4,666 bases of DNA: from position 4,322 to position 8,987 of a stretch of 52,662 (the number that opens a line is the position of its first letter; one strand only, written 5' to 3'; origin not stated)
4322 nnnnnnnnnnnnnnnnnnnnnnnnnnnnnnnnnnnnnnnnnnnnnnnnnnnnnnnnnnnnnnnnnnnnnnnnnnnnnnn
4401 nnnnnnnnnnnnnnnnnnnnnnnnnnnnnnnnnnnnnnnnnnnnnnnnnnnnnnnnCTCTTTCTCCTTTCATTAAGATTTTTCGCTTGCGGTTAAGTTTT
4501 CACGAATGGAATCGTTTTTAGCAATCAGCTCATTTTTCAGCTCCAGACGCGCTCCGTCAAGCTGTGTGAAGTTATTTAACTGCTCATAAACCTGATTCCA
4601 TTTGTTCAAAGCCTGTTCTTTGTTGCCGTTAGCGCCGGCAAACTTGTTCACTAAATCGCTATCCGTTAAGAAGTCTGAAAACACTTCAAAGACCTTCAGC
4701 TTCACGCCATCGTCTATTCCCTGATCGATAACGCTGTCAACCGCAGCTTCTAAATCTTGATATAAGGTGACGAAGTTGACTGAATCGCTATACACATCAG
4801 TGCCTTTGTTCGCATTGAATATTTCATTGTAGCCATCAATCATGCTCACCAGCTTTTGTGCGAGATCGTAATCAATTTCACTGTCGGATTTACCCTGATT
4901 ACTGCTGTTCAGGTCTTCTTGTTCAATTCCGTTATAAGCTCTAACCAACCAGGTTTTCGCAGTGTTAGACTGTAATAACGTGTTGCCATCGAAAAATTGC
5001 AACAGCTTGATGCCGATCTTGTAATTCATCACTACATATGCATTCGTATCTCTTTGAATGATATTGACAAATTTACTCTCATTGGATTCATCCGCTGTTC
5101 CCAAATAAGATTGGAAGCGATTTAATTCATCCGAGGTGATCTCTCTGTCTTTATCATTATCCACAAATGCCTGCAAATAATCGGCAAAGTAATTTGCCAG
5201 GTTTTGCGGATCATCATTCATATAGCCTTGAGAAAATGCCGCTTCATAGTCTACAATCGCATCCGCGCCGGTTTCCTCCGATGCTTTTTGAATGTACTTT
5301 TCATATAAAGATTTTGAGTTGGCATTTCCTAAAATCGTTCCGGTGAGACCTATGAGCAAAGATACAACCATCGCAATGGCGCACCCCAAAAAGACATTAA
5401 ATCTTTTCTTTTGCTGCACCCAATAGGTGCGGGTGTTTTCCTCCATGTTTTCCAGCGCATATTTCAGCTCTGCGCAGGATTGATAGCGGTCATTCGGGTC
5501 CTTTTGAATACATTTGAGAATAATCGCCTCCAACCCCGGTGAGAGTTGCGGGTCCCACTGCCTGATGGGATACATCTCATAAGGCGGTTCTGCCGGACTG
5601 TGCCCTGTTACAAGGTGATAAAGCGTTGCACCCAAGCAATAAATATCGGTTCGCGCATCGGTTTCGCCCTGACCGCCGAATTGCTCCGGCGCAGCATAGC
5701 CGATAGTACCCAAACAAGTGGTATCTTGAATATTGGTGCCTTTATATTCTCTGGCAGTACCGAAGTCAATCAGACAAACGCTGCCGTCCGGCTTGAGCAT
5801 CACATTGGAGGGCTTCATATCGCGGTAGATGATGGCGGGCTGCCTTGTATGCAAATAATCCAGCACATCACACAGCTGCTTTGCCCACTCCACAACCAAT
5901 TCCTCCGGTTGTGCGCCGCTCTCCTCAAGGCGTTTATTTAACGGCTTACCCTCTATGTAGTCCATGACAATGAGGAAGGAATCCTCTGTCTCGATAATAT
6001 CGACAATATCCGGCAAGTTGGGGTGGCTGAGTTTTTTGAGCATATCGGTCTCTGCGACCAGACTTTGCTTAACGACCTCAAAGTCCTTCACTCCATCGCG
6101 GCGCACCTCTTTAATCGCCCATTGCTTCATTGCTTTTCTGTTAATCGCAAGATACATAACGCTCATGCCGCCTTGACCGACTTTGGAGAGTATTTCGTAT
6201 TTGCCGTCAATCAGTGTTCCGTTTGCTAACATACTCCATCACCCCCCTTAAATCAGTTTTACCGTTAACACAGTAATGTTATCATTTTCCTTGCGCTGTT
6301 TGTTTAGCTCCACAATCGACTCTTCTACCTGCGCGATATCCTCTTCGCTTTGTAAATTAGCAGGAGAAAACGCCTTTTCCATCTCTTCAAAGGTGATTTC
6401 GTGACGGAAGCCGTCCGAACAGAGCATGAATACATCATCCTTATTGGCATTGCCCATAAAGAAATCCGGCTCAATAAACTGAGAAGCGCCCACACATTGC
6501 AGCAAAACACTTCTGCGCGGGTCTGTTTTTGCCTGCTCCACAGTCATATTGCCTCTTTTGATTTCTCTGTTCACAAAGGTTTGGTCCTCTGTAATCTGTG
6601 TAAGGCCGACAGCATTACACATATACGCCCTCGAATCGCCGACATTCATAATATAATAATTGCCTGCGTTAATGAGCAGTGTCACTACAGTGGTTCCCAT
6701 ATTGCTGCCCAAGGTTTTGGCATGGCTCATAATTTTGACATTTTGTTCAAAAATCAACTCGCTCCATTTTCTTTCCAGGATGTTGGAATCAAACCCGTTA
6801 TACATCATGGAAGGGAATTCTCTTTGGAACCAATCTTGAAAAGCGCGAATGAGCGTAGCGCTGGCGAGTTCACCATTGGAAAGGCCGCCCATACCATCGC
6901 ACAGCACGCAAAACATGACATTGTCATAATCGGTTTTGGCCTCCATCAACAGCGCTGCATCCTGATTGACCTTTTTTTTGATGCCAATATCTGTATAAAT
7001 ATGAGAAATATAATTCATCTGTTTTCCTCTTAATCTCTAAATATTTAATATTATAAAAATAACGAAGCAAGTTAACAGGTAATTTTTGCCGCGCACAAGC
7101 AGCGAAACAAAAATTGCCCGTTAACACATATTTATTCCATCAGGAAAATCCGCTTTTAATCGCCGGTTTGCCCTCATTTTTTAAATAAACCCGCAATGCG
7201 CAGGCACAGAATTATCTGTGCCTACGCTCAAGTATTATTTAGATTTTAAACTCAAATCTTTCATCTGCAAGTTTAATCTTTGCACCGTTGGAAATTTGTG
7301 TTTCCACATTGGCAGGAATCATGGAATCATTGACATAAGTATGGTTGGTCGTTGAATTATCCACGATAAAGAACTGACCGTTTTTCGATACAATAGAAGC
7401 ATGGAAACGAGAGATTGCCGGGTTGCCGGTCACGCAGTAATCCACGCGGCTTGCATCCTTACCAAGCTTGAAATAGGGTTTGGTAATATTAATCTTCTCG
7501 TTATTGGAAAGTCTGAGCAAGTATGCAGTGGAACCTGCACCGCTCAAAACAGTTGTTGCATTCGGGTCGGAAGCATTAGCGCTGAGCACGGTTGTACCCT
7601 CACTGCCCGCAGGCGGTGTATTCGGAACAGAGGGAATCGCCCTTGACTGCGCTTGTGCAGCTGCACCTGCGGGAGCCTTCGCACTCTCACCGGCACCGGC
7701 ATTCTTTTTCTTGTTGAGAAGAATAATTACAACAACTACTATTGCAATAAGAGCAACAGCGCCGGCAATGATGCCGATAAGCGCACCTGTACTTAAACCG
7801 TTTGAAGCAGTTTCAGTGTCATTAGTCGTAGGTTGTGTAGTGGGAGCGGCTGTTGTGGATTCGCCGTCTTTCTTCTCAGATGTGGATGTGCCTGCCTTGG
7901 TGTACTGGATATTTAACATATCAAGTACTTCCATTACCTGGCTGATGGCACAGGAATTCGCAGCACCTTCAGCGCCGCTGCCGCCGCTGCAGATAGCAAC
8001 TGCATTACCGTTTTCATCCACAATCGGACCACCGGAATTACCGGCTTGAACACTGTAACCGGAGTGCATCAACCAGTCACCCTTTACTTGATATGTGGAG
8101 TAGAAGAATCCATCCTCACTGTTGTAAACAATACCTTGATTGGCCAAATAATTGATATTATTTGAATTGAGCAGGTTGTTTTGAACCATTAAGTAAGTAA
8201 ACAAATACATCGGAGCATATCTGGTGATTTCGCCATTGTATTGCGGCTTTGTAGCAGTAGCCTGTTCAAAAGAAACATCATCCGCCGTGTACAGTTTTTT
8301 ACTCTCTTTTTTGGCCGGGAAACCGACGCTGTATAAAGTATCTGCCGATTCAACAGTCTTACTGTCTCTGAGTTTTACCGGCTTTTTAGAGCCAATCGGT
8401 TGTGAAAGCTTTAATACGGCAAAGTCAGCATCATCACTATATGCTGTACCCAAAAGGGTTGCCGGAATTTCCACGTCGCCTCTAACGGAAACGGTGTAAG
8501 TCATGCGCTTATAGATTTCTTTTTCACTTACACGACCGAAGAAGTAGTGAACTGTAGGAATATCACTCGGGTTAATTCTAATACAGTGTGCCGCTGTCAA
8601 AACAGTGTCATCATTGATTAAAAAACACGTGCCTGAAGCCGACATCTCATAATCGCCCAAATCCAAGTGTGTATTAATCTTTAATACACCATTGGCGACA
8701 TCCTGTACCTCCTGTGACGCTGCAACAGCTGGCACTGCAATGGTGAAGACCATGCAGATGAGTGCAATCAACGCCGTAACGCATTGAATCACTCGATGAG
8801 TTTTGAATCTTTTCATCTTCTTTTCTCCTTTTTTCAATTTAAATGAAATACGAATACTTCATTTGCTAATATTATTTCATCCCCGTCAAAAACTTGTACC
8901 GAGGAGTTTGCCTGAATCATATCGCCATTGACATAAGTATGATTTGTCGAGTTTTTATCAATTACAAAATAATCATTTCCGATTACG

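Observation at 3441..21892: T7SSb-type secretion locus coupled to a kinase / PP2C / multi-FHA module, with no EssA, EssB or EsaA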

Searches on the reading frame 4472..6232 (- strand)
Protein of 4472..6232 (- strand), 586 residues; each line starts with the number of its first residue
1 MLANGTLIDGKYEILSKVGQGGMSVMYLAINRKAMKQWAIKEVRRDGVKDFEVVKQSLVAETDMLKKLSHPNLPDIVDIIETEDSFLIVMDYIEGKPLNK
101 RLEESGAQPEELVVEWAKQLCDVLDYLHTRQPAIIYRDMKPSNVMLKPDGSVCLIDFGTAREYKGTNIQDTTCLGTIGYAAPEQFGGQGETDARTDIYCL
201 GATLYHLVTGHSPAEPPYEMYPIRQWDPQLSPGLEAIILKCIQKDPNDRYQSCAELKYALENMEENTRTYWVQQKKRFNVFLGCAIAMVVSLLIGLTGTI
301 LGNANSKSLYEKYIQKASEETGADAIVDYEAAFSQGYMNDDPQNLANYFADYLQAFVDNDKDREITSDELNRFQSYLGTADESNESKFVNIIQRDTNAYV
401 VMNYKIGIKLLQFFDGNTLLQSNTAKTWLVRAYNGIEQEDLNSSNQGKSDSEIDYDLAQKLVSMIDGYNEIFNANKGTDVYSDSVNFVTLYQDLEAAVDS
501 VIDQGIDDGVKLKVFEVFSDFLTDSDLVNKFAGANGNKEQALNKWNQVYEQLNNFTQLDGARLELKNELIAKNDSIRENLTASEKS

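Call 5: search_protein_families(library=pfam, proteins=[window:4472-6232:-], max_evalue=0.01)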
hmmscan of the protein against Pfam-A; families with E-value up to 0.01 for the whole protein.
window:4472-6232:- (586 aa): 4 families
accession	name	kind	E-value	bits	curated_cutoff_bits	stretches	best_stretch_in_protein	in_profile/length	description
PF00069.31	Pkinase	-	1.4e-50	172.6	31.7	1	12-251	1-253/263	Protein kinase domain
PF07714.23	PK_Tyr_Ser-Thr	-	4.3e-25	88.9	23.1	1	14-250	3-249/258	Protein tyrosine and serine/threonine kinase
PF03109.22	ABC1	-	4e-07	29.9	22.9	1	64-168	123-222/244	ABC1 atypical kinase-like domain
PF01636.29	APH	-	1.3e-05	25.5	23.2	1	130-161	166-198/239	Phosphotransferase enzyme family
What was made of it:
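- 4472..6232 (-): TseD (single-pass membrane Hanks kinase) with intact AIK, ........, DFG and APE motifs and an extracytoplasmic C-terminal domain without a Pfam match. Pfam Pkinase, E 1e-50 (call 5).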

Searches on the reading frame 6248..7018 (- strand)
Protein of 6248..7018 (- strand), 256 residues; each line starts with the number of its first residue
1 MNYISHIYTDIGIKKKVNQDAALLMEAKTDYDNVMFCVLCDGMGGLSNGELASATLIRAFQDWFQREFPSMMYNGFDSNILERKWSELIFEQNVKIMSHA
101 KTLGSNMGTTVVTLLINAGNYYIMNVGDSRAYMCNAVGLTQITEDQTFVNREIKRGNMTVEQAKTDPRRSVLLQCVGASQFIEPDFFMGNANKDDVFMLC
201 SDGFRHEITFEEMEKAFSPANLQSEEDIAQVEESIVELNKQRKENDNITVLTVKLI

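Call 5: search_protein_families(library=pfam, proteins=[window:6248-7018:-], max_evalue=0.01)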
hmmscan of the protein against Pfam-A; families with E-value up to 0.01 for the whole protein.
window:6248-7018:- (256 aa): 2 families
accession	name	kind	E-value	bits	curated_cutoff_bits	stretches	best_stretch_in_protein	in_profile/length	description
PF13672.11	PP2C_2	-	1.9e-08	34.6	24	1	15-217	9-188/209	Protein phosphatase 2C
PF00481.26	PP2C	-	1.2e-07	32.1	20.3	1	28-151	28-145/255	Protein phosphatase 2C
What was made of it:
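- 6248..7018 (-): TseF (PPM/PP2C phosphatase) with DGMGG, GDSR, SDG and DNIT motifs present. Pfam PP2C_2 (call 5).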

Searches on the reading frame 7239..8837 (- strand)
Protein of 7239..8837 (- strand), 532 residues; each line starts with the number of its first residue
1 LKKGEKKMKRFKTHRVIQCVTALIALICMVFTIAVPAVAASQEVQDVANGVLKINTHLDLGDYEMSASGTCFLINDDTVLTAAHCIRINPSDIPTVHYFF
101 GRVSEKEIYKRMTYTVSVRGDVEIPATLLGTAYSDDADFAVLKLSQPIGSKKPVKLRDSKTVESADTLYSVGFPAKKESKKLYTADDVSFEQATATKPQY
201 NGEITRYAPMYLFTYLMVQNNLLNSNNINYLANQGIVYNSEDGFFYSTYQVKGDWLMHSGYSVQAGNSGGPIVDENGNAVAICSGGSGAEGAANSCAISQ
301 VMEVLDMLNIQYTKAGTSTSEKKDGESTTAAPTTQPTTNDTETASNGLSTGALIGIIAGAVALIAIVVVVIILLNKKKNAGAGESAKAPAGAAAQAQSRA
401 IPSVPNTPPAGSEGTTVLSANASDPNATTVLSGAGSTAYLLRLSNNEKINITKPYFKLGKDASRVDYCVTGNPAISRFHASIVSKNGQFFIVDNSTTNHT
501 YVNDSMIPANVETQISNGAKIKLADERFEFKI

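Call 5: search_protein_families(library=pfam, proteins=[window:7239-8837:-], max_evalue=0.01)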
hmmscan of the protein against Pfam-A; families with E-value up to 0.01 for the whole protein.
window:7239-8837:- (532 aa): 6 families
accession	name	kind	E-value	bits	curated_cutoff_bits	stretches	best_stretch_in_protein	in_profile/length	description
PF13365.12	Trypsin_2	-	3.7e-18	67.1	27.6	1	69-282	1-144/144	Trypsin-like peptidase domain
PF00089.32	Trypsin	-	4.6e-14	53.2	20.6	1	69-203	27-159/220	Trypsin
PF00498.31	FHA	-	2.6e-12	47.4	20.7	1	457-523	2-66/67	FHA domain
PF05808.16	Podoplanin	-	0.00012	22.8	30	1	317-377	62-129/135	Podoplanin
PF01732.22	Mycop_pep_DUF31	-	0.00038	20.7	27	1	159-284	212-345/346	Mycoplasma peptidase (DUF31)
PF00949.27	Peptidase_S7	-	0.0054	17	20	0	230-300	60-130/131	Peptidase S7, Flavivirus NS3 serine protease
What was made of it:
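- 7239..8837 (-): Membrane S1 protease-FHA protein: signal peptide, extracellular trypsin-like domain with an intact H/D/S triad, TM segment, cytoplasmic paired motifs GTTVL and ATTVL, and an FHA domain. The likelier start is 8816. Pfam Trypsin_2 and FHA (call 5).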

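Call 34: find_homologous_proteins(query=window:7239-8837:-, max_evalue=0.00001)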
Query window:7239-8837:- (532 aa): 156 proteins with E <= 0.00001 among 8000 candidates; the best 120 are listed.
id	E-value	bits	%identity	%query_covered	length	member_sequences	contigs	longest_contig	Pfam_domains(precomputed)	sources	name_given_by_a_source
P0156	0.0e+0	1155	100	99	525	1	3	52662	PF13365.13,PF00498.32,PF00089.33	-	-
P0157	7.4e-138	478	48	98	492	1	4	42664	PF13365.13,PF00498.32,PF02009.22,PF00089.33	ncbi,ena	-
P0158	7.5e-136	472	85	25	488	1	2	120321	PF13365.13,PF00498.32,PF00089.33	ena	-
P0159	6.2e-133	462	47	97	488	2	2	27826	PF13365.13,PF00498.32,PF00089.33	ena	-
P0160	3.0e-131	457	45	97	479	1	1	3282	PF05808.17,PF13365.13,PF00498.32,PF00089.33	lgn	-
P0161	7.9e-130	452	47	99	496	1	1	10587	PF13365.13,PF00498.32,PF00089.33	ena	-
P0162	1.8e-128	447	46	97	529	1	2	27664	PF13365.13,PF00498.32,PF07554.20,PF00089.33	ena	-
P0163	2.5e-128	447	47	97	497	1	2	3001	PF13365.13,PF00498.32,PF00089.33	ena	-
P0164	2.8e-128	447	46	99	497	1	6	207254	PF13365.13,PF00498.32,PF00089.33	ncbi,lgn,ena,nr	ncbi:MAG: trypsin-like peptidase domain-containing protein [Eubacterium sp.]|nr:trypsin-like peptida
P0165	3.0e-128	447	89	23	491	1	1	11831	PF13365.13,PF00498.32,PF00089.33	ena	-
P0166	6.1e-124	433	46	98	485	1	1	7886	PF13365.13,PF00498.32,PF00089.33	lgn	-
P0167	1.1e-106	376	44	93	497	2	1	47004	PF13365.13,PF00498.32,PF00089.33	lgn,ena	-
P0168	2.8e-101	358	42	97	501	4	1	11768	PF13365.13,PF00498.32,PF00089.33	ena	-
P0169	1.5e-97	345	90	23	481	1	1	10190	PF13365.13,PF00498.32,PF00089.33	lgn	-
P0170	9.2e-91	323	42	95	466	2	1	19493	PF13365.13,PF00498.32,PF00089.33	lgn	-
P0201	8.0e-56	208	29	100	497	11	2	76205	PF13365.13,PF00498.32,PF00089.33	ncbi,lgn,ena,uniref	ncbi:trypsin-like peptidase domain-containing protein [Frisingicoccus sp.]|uniref:trypsin-like pepti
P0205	9.8e-53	198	43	24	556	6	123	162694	PF13365.13,PF00498.32,PF00089.33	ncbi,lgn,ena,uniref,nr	ncbi:MAG: trypsin-like peptidase domain-containing protein [Faecalicatena sp.]|uniref:trypsin-like p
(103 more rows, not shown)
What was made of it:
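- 7239..8837 (-): More than 150 homologues share this architecture (call 34).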

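Call 35: find_encoding_contigs(protein=P0164, flank=10000, max_places=1)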
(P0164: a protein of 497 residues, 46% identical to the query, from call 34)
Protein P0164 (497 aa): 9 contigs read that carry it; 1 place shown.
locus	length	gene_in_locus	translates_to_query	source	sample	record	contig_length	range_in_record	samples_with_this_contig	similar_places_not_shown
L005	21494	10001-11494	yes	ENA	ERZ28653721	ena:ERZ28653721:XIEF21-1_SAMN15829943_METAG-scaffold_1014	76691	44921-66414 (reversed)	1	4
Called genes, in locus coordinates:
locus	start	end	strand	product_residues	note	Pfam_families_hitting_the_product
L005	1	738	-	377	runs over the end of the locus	PF00248:Aldo_ket_red, PF13746:Fer4_18 (faint), PF13183:Fer4_8 (weak), PF13187:Fer4_9, PF13237:Fer4_10 (weak), PF13534:Fer4_17 (weak)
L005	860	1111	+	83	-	PF00589:Phage_integrase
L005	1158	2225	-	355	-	-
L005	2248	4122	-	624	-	PF14311:DUF4379, PF22799:PIR1-like_C (faint), PF14311:DUF4379, PF18741:MTES_1575 (weak), PF14311:DUF4379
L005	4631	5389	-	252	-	PF00072:Response_reg, PF08769:Spo0A_C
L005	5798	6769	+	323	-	PF02368:Big_2 (weak), PF08239:SH3_3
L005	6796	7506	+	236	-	PF00072:Response_reg, PF04397:LytTR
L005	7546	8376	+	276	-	PF14501:HATPase_c_5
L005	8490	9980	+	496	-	-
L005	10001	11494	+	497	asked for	PF00089:Trypsin, PF13365:Trypsin_2, PF00498:FHA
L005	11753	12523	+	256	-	PF00481:PP2C, PF13672:PP2C_2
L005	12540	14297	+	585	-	PF00069:Pkinase, PF07714:PK_Tyr_Ser-Thr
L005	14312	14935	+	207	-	-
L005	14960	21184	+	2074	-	-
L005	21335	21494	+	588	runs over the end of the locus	PF13750:Big_3_3 (faint), PF19077:Big_13 (faint)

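Call 36: find_encoding_contigs(protein=P0205, flank=10000, max_places=1)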
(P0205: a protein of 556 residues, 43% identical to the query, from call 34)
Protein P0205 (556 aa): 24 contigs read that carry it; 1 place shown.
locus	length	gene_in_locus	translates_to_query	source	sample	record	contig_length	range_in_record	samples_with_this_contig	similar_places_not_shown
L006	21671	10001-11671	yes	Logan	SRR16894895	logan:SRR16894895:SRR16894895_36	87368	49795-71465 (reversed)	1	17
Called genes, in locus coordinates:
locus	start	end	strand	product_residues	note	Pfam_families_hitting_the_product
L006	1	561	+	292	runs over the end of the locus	PF01418:HTH_6, PF01380:SIS, PF13580:SIS_2 (weak)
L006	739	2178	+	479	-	PF00232:Glyco_hydro_1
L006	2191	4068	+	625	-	PF00367:PTS_EIIB, PF02378:PTS_EIIC, PF00358:PTS_EIIA_1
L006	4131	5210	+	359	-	PF02754:CCG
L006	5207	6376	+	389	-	PF07992:Pyr_redox_2, PF13738:Pyr_redox_3 (weak), PF00070:Pyr_redox, PF18267:Rubredoxin_C (weak)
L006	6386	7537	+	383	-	PF00465:Fe-ADH, PF13685:Fe-ADH_2 (faint), PF25137:ADH_Fe_C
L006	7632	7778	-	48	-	-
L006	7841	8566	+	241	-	-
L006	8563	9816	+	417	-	PF26363:Phospholipase-like (weak), PF11187:Mbeg1-like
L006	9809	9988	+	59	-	-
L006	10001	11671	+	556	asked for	PF00089:Trypsin, PF13365:Trypsin_2, PF00498:FHA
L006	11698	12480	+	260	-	PF13672:PP2C_2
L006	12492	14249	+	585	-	PF00069:Pkinase, PF07714:PK_Tyr_Ser-Thr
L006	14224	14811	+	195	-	-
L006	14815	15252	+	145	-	-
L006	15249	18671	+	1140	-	PF02368:Big_2 (weak), PF26182:Ig_NUP210_5th (faint), PF26918:Ig_Eae (weak), PF02368:Big_2 (weak), PF26918:Ig_Eae, PF18657:YDG (weak)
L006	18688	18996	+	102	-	-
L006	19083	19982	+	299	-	PF00528:BPD_transp_1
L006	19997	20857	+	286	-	PF00528:BPD_transp_1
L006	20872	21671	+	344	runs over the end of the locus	PF08240:ADH_N, PF16912:Glu_dehyd_C, PF00107:ADH_zinc_N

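Call 37: find_encoding_contigs(protein=P0201, flank=10000, max_places=1)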
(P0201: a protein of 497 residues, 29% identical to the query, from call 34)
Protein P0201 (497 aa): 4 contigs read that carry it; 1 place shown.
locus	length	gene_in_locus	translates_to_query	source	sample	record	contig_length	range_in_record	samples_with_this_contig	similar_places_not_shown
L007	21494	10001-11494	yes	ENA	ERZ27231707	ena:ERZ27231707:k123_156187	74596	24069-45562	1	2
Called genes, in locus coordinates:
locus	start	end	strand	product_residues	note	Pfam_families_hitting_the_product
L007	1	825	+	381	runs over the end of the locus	PF02670:DXP_reductoisom, PF08436:DXP_redisom_C, PF13288:DXPR_C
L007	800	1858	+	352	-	PF02163:Peptidase_M50, PF13180:PDZ_2, PF17820:PDZ_6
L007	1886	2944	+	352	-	PF04551:GcpE, PF26540:GcpE_C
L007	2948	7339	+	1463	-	PF14480:DNA_pol3_a_NI, PF02811:PHP, PF00929:RNase_T, PF13482:RNase_H_2 (faint), PF02811:PHP, PF07733:DNA_pol3_alpha, PF17657:DNA_pol3_finger, PF14579:HHH_6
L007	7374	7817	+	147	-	-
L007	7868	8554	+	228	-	-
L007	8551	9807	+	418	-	PF11187:Mbeg1-like, PF26363:Phospholipase-like (weak)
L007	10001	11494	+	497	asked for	PF00089:Trypsin, PF13365:Trypsin_2, PF00498:FHA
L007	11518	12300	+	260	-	PF13672:PP2C_2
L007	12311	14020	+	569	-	PF00069:Pkinase, PF07714:PK_Tyr_Ser-Thr, PF03109:ABC1 (faint)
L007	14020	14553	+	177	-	-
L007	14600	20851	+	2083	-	PF19077:Big_13 (faint), PF02368:Big_2 (weak), PF13750:Big_3_3 (faint)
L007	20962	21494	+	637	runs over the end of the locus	PF00069:Pkinase, PF07714:PK_Tyr_Ser-Thr, PF01636:APH (faint), PF14531:Kinase-like (weak), PF13428:TPR_14 (faint), PF25058:ARM_TT21 (faint), PF07719:TPR_2 (faint)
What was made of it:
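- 7239..8837 (-): In L005-L007 the gene always sits next to PP2C-kinase-TM-giant (calls 35-37).
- In L006 and L007 the module lies more than 10 kb from any essC (calls 36, 37). In L006 (Faecalicatena) and L007 (Frisingicoccus) the cassette is flanked by metabolic or replication genes, with no essC within 10 kb (calls 36, 37).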
